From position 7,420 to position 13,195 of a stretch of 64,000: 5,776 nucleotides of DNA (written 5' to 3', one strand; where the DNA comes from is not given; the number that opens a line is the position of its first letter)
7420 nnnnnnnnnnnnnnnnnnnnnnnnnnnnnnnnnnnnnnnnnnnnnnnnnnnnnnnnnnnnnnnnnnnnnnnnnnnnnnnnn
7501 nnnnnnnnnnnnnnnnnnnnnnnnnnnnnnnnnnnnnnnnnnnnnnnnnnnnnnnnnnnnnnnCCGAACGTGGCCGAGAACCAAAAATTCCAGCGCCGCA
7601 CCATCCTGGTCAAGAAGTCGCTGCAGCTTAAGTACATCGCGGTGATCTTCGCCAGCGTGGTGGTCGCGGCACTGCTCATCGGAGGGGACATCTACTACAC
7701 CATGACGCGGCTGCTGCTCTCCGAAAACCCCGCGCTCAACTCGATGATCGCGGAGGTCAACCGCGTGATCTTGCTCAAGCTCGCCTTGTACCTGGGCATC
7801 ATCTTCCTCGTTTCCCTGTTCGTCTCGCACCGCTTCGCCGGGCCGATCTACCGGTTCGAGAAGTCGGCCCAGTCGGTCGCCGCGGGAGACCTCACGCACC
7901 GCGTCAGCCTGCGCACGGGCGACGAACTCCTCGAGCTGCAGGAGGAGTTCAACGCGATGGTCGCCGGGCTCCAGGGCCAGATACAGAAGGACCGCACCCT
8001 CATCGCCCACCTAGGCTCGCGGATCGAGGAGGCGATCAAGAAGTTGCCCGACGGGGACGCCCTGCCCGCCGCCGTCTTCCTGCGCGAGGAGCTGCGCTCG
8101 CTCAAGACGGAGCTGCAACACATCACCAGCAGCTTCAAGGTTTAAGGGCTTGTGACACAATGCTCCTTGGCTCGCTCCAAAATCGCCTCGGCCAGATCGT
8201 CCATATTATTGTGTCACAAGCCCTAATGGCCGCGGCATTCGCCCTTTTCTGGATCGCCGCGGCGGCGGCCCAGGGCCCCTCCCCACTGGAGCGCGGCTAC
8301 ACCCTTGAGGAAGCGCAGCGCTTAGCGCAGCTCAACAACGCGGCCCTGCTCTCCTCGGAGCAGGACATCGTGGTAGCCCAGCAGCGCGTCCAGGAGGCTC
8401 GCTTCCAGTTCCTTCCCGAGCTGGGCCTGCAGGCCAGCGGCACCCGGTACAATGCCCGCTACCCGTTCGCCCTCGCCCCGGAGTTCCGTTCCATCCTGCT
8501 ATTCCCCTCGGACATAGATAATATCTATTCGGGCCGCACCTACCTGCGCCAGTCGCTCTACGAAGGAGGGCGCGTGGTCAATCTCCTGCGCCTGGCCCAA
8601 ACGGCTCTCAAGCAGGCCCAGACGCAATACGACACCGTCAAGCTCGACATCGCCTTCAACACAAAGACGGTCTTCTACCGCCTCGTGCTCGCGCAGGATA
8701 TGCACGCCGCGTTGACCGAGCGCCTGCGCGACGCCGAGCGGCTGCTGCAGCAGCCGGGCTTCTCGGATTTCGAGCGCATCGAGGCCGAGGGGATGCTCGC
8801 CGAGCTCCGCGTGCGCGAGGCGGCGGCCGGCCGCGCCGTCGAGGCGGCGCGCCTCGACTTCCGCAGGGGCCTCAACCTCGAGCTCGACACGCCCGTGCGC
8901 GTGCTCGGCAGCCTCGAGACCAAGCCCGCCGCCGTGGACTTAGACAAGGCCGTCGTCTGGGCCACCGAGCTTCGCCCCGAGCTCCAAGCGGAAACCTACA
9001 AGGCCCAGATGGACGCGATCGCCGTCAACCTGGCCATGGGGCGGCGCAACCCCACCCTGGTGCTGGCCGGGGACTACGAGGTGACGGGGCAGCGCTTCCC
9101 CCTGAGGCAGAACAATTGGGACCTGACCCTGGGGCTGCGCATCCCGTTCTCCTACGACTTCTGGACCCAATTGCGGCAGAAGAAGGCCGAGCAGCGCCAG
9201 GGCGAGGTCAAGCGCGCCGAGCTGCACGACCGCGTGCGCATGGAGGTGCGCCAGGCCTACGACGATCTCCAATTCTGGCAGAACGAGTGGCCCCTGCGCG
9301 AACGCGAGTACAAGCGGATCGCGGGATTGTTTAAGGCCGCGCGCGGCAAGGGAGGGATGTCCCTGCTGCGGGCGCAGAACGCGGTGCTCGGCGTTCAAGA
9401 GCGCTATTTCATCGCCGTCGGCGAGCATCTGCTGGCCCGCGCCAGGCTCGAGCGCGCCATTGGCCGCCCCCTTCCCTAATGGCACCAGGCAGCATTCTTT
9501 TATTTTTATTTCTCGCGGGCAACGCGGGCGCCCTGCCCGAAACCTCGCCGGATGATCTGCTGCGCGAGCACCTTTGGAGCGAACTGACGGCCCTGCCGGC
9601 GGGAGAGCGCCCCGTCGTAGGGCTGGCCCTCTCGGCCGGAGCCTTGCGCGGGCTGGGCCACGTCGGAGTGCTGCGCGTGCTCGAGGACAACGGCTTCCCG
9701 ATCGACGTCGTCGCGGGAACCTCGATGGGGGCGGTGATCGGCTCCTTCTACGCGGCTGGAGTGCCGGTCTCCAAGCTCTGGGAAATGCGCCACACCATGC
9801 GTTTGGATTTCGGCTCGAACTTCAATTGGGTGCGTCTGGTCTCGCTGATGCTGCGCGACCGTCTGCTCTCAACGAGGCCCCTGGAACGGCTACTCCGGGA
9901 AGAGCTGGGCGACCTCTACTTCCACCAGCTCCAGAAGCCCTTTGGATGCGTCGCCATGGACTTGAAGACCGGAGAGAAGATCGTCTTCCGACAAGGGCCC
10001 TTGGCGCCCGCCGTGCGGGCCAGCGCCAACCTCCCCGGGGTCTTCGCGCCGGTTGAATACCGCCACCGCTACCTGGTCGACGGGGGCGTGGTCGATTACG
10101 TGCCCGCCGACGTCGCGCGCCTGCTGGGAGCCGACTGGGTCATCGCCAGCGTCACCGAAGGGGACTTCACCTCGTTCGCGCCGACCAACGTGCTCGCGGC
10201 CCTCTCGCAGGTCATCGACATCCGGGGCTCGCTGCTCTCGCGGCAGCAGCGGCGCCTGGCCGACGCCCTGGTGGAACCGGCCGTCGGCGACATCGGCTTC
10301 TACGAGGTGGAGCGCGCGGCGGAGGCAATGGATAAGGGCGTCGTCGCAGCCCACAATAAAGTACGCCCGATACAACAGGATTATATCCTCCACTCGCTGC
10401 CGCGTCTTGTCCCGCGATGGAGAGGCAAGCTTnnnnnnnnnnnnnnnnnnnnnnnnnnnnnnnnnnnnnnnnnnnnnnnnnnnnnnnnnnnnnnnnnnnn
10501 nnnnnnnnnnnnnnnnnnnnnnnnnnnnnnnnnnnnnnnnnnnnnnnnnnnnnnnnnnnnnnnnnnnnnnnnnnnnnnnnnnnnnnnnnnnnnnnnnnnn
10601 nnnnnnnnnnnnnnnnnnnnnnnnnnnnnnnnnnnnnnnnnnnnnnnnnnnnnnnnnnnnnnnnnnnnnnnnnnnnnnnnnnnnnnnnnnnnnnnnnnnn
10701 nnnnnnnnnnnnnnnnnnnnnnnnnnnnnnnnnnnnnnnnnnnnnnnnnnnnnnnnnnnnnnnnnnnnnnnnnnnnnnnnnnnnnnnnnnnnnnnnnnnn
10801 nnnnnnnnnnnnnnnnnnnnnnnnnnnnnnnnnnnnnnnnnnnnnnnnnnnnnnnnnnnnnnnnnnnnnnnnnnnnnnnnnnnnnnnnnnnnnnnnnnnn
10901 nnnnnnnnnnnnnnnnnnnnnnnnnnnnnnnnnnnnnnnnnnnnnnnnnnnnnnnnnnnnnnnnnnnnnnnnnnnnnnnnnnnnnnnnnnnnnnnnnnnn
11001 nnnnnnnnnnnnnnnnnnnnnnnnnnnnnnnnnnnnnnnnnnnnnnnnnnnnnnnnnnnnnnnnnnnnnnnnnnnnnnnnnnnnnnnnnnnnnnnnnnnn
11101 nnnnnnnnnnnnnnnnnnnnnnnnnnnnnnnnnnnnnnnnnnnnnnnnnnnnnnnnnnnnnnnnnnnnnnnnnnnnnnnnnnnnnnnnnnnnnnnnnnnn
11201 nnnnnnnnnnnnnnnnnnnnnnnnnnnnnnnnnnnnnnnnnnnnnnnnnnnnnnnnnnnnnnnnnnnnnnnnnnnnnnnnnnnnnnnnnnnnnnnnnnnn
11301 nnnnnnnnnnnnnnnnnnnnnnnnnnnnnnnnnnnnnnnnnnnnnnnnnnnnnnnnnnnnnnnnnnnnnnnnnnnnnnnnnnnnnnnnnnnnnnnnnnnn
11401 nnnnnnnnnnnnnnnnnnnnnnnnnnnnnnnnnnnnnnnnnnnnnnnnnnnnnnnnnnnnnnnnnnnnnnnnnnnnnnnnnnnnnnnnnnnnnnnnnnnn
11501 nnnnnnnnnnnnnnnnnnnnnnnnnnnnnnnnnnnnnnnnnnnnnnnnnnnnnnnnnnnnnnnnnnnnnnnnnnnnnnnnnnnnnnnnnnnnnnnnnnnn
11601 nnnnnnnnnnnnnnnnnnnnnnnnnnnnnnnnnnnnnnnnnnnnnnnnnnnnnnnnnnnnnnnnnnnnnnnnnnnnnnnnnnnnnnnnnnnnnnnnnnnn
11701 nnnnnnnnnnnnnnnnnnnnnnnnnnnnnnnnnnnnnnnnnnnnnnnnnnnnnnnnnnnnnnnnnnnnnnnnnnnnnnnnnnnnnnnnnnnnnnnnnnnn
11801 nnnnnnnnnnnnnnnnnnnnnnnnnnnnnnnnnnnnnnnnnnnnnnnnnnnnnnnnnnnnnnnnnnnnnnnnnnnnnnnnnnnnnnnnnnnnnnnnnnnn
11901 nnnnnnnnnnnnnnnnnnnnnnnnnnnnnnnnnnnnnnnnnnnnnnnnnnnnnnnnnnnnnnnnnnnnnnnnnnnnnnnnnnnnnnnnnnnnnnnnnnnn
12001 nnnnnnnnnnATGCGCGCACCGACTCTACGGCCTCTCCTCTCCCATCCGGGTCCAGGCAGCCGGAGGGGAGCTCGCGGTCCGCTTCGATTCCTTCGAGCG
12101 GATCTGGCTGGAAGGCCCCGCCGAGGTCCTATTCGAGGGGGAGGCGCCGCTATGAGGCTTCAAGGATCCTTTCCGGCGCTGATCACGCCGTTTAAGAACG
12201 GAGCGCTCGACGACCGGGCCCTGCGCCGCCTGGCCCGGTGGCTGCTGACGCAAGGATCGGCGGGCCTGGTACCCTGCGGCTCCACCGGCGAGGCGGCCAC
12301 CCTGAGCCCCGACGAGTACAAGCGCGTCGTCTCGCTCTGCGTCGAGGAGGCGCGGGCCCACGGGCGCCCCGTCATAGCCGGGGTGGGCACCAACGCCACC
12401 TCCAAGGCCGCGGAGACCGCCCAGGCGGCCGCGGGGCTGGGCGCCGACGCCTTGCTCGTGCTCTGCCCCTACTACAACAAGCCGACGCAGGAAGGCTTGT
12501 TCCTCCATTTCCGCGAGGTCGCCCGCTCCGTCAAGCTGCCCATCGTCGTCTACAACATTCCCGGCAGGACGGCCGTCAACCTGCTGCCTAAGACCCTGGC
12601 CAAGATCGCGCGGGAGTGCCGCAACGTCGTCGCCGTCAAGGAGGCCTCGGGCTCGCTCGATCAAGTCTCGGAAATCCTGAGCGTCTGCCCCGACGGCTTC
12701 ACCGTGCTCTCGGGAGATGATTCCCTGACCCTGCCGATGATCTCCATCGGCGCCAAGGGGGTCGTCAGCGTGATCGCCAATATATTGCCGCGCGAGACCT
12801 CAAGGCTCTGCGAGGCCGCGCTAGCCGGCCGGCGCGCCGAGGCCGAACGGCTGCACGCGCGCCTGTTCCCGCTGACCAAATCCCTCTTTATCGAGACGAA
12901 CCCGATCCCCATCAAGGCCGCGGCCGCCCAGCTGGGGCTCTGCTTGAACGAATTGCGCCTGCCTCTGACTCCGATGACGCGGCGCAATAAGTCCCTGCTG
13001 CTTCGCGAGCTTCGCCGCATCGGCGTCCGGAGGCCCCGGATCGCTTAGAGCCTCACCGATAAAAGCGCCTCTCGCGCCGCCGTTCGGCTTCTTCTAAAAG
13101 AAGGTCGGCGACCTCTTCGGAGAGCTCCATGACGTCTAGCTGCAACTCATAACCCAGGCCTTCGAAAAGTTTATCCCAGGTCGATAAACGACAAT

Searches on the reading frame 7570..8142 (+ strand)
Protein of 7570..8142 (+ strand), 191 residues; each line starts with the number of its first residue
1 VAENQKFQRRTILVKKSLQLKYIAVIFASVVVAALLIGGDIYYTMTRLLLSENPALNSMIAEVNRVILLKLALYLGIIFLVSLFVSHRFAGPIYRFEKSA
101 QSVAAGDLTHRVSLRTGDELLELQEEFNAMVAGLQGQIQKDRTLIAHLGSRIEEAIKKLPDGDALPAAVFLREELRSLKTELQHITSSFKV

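Call 39: search_protein_families(library=pfam, proteins=[window:7570-8142:+], max_evalue=0.00001)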
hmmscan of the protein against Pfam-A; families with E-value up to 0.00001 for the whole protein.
window:7570-8142:+ (191 aa): 1 family
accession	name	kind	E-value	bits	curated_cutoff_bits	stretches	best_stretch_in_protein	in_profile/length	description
PF00672.30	HAMP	-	1.3e-10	41.8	25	1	84-135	1-52/53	HAMP domain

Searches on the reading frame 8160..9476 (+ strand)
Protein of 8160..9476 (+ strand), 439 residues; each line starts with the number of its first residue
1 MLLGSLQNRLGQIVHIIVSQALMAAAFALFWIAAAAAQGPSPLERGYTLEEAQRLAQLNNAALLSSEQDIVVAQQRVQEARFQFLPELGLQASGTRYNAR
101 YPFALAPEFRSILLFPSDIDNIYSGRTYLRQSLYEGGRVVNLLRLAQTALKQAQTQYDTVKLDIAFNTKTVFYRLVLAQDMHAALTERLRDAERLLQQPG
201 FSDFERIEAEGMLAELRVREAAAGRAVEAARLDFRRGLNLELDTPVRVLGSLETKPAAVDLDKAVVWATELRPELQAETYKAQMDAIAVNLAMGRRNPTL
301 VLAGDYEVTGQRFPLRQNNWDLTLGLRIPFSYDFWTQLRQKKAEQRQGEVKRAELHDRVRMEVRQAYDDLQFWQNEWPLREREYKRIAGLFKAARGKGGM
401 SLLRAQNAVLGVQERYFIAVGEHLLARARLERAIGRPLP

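Call 39: search_protein_families(library=pfam, proteins=[window:8160-9476:+], max_evalue=0.00001)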
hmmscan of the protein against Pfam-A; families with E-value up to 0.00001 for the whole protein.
window:8160-9476:+ (439 aa): 1 family
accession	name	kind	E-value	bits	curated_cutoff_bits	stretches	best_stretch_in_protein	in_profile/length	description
PF02321.23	OEP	-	7.9e-29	101.2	22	2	49-236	1-184/187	Outer membrane efflux protein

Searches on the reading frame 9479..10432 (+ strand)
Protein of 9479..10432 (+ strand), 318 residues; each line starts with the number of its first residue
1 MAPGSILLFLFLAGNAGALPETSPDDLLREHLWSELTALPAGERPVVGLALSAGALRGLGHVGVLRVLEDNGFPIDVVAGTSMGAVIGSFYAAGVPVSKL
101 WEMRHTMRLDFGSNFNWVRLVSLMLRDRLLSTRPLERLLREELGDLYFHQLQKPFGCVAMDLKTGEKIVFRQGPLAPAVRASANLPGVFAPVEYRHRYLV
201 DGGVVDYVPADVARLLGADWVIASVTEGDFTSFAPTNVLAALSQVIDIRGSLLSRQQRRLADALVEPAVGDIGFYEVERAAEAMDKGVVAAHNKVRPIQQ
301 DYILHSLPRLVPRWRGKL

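Call 39: search_protein_families(library=pfam, proteins=[window:9479-10432:+], max_evalue=0.00001)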
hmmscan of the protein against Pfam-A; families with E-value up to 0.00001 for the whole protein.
window:9479-10432:+ (318 aa): 1 family
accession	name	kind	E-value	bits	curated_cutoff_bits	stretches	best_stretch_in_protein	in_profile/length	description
PF01734.28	Patatin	-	6.3e-34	118.3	27.7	1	49-213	1-190/191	Patatin-like phospholipase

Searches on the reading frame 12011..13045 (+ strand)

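Call 39: search_protein_families(library=pfam, proteins=[window:12011-13045:+], max_evalue=0.00001)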
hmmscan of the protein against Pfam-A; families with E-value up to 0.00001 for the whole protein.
window:12011-13045:+ (345 aa): 1 family
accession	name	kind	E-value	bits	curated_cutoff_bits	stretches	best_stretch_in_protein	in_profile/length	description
PF00701.28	DHDPS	-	1.1e-84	284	22.1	1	50-330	2-282/289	Dihydrodipicolinate synthetase family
